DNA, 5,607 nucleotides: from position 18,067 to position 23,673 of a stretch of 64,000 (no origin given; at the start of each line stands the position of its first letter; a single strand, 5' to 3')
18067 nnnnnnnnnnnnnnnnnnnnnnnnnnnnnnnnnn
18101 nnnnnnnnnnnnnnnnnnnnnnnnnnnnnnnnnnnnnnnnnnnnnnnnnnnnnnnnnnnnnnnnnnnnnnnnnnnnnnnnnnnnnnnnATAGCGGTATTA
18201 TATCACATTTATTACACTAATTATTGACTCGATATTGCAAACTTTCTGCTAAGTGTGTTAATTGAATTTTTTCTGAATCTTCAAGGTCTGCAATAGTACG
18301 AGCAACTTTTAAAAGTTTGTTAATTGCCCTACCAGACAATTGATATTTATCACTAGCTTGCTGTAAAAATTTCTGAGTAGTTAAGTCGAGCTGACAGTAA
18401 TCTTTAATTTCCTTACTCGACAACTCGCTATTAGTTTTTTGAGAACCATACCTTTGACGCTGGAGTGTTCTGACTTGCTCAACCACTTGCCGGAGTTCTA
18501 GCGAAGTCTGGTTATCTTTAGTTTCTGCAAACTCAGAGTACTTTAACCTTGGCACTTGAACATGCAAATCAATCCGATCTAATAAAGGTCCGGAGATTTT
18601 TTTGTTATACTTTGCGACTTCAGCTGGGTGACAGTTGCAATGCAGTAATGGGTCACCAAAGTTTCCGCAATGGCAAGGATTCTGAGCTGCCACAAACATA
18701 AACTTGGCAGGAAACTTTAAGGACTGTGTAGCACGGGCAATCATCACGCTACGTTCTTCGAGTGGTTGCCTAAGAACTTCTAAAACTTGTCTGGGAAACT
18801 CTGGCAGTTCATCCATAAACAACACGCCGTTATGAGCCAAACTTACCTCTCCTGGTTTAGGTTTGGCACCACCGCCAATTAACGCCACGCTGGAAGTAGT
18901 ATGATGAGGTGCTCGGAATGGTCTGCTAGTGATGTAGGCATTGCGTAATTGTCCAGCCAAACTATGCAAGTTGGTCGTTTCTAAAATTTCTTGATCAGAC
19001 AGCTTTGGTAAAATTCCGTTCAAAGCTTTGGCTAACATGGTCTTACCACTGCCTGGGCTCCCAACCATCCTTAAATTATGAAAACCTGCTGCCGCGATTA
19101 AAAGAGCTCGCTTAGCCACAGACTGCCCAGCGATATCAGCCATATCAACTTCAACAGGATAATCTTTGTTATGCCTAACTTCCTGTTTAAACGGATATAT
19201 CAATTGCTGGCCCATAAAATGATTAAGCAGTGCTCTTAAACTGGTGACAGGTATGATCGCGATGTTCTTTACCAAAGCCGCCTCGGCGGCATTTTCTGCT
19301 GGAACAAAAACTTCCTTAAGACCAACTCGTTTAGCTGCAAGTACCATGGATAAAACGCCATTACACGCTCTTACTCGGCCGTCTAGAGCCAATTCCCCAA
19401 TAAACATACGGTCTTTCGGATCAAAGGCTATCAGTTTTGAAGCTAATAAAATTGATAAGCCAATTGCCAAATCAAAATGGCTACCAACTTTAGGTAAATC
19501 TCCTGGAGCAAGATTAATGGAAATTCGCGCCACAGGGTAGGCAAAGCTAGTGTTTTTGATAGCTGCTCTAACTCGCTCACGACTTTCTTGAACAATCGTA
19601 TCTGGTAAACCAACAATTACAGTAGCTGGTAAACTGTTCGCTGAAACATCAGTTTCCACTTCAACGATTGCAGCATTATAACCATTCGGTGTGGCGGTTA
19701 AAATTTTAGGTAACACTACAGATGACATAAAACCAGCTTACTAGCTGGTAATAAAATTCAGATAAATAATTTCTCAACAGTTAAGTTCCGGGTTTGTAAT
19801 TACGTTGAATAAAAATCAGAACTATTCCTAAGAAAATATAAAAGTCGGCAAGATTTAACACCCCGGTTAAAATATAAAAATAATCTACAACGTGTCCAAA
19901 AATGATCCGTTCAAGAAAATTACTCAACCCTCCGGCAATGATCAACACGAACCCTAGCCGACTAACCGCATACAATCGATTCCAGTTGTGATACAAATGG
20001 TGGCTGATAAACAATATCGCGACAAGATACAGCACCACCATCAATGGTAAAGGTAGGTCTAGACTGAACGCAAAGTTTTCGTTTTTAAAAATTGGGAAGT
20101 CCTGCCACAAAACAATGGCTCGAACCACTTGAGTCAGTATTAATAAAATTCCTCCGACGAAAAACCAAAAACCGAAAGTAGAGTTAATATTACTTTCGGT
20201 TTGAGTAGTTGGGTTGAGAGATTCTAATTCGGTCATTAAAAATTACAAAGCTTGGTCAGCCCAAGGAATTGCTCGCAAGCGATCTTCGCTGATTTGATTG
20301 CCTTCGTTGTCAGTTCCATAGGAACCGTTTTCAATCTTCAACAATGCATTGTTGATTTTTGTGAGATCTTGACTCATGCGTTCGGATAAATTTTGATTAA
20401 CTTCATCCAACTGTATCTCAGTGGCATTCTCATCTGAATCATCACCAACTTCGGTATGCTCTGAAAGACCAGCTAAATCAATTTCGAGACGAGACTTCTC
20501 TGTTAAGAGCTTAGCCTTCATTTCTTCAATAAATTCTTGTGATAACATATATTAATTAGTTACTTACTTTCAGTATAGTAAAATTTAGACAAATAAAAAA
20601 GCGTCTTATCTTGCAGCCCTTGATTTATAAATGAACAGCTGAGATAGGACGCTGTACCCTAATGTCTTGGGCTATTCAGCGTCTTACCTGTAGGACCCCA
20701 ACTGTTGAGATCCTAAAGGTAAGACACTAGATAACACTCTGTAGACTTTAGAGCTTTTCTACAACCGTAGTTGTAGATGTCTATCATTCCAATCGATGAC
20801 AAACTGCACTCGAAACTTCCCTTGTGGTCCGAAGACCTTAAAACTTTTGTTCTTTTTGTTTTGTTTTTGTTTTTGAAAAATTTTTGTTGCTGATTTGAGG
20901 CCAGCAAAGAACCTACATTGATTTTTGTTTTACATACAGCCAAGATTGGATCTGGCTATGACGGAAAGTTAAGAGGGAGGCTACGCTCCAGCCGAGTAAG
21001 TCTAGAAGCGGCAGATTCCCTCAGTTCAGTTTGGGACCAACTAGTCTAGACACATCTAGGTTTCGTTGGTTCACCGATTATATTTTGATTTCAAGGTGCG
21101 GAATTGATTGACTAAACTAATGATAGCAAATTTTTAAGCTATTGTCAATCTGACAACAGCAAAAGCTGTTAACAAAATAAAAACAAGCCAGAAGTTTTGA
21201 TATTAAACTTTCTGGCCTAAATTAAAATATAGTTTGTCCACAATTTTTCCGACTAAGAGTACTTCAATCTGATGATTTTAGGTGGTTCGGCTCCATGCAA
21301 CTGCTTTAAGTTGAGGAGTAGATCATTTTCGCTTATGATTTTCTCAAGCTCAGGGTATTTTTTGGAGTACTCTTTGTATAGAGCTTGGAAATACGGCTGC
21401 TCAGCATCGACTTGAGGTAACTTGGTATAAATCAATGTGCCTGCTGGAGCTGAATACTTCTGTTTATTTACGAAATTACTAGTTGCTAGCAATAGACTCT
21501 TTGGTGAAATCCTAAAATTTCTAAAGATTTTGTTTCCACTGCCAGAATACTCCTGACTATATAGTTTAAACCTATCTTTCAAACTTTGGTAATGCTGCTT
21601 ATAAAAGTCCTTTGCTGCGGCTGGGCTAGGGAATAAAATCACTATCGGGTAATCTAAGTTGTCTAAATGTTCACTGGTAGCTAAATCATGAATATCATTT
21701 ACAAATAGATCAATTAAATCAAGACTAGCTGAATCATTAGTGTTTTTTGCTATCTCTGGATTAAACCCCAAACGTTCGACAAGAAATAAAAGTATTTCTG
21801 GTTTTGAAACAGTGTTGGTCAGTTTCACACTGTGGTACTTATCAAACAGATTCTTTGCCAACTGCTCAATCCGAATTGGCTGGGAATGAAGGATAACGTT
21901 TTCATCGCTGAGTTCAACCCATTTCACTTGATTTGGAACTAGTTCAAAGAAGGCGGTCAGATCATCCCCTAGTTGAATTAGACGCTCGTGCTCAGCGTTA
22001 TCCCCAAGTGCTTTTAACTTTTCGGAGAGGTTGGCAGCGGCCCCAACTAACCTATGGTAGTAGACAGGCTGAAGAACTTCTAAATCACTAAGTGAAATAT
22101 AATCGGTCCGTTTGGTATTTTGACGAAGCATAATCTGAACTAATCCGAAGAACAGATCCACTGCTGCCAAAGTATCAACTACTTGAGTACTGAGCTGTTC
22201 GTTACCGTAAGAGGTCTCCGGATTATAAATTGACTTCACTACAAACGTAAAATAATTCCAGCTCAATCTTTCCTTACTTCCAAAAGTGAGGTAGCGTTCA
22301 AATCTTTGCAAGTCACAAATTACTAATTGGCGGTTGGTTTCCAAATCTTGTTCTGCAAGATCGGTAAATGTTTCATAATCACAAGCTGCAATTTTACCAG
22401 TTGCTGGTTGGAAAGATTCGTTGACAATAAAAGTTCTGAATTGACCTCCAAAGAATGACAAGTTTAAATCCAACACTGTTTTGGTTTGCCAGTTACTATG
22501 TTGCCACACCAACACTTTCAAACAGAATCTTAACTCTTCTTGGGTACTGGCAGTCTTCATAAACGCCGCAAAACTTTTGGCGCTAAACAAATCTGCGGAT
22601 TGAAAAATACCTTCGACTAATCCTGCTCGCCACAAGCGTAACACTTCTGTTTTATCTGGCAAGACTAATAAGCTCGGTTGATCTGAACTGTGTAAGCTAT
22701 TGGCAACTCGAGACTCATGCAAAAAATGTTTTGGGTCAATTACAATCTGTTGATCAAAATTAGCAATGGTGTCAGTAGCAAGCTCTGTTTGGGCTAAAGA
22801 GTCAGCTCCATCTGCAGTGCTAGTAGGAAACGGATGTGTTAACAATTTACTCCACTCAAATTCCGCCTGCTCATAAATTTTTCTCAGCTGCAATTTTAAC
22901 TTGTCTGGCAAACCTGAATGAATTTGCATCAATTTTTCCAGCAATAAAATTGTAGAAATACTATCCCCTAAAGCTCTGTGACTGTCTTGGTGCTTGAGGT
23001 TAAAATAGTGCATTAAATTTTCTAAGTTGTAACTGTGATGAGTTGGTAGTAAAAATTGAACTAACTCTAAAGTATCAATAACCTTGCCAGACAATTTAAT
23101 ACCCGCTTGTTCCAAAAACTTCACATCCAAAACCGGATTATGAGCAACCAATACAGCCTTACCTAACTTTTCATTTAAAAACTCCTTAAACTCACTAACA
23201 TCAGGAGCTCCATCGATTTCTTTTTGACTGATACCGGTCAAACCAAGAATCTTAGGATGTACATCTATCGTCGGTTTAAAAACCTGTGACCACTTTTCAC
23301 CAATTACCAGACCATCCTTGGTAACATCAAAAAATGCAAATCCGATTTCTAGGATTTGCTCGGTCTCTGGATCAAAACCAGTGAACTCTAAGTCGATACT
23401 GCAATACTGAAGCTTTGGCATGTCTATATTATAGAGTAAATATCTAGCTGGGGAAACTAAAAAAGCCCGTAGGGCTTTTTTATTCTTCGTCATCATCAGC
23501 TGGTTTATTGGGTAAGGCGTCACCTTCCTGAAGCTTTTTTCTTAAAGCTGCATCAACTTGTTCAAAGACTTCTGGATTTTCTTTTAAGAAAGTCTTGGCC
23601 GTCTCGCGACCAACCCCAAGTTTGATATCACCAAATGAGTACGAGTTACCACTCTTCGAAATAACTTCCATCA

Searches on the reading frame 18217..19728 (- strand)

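Call 8: search_protein_families(library=pfam, proteins=[window:18217-19728:-], max_evalue=0.001)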
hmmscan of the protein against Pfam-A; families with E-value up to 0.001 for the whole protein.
window:18217-19728:- (503 aa): 7 families
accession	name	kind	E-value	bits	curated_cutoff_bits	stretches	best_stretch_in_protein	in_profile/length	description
PF01078.27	Mg_chelatase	-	1e-92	309.6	20.3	1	195-399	1-206/207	Magnesium chelatase, subunit ChlI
PF13541.12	ChlI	-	1.5e-39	135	27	1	24-146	1-121/121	Subunit ChlI of Mg-chelatase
PF13335.12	Mg_chelatase_C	-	2.7e-28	98.8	26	1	407-500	2-94/94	Magnesium chelatase, subunit ChlI C-terminal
PF05362.19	Lon_C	-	2.3e-08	34.3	21.1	1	62-163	89-194/205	Lon protease (S16) C-terminal proteolytic domain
PF07728.20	AAA_5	-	2.9e-08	34.2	22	1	221-353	4-125/139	AAA domain (dynein-related subfamily)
PF00493.29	MCM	-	6.3e-07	29.2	23.3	1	291-389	113-201/224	MCM P-loop domain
PF00158.32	Sigma54_activat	-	9.9e-06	25.8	20.2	1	218-349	24-141/168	Sigma-54 interaction domain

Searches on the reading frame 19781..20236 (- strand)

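Call 8: search_protein_families(library=pfam, proteins=[window:19781-20236:-], max_evalue=0.001)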
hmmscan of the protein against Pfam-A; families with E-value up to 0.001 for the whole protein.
window:19781-20236:- (151 aa): 1 family
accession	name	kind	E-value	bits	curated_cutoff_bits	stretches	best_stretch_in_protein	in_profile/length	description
PF01252.23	Peptidase_A8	-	5.4e-15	56.3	25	1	44-144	32-139/142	Signal peptidase (SPase) II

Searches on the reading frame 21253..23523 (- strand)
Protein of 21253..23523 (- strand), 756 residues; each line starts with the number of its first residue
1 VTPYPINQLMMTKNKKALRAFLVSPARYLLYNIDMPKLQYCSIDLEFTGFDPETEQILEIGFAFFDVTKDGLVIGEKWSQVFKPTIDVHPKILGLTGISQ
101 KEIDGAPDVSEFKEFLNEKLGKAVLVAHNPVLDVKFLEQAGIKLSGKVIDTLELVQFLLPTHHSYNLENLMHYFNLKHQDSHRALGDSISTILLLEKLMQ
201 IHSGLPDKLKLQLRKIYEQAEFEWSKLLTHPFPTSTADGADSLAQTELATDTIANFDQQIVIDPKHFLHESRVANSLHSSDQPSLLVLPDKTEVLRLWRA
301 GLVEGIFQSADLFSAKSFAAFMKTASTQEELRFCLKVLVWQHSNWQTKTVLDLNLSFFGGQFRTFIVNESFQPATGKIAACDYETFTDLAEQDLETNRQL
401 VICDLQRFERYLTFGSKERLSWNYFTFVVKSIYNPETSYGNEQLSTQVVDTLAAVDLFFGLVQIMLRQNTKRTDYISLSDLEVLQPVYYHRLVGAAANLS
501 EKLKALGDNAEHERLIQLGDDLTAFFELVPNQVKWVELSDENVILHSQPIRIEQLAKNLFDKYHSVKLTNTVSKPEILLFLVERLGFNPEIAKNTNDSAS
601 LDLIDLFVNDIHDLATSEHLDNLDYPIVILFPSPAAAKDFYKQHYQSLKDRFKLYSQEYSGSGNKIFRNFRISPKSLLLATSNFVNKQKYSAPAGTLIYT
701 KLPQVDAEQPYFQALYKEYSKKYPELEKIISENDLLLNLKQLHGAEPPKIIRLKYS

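Call 7: search_protein_families(library=pfam, proteins=[window:21253-23523:-], max_evalue=0.001)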
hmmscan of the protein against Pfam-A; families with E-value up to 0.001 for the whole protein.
window:21253-23523:- (756 aa): 2 families
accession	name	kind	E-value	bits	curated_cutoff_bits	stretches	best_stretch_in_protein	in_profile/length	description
PF00929.31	RNase_T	-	2.6e-22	80.5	24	1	43-192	3-161/164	Exonuclease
PF21762.3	DEDDh_C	-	9.5e-10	39.4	27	1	118-195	103-185/188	DNA polymerase III subunit epsilon-like, C-terminal domain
